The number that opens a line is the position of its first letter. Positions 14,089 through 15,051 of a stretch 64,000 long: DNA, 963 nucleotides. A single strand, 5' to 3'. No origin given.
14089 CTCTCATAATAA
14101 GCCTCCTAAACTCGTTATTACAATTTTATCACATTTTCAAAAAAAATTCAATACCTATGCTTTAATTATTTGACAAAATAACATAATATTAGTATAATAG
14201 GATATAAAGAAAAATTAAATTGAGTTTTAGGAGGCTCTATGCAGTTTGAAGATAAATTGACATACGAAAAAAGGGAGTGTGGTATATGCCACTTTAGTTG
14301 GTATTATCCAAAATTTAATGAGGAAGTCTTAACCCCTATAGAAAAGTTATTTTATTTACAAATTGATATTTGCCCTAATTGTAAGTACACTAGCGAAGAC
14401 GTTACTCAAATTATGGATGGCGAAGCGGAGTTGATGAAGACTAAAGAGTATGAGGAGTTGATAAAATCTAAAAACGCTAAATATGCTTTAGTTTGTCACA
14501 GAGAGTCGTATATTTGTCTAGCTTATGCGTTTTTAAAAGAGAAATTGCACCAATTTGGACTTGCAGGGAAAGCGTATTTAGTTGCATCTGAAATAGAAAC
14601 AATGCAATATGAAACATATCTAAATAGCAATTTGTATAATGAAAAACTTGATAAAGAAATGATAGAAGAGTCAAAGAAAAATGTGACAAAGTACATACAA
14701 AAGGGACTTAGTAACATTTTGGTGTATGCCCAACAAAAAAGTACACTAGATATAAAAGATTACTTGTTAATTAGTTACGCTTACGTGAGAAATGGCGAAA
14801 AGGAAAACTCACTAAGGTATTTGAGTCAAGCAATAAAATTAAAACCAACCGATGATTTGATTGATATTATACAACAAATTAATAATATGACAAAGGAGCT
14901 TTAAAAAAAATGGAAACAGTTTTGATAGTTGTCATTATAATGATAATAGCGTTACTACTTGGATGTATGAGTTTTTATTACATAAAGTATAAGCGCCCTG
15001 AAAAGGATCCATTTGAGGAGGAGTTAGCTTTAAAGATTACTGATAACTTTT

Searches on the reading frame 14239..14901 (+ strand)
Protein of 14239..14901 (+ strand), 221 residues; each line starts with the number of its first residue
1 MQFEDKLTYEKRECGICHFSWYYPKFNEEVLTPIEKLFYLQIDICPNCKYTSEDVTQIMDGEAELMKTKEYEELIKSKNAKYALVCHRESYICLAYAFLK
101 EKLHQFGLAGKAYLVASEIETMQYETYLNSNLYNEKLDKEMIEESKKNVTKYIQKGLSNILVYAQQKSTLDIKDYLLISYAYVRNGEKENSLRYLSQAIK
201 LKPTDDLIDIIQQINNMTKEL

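Call 49: search_protein_families(library=pfam, proteins=[window:14239-14901:+], max_evalue=0.001)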
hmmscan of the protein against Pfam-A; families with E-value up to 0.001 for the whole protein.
window:14239-14901:+ (221 aa): 1 family
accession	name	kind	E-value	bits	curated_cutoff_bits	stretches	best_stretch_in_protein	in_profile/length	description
PF13181.12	TPR_8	-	0.0004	20.8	25.7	0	175-204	4-33/34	Tetratricopeptide repeat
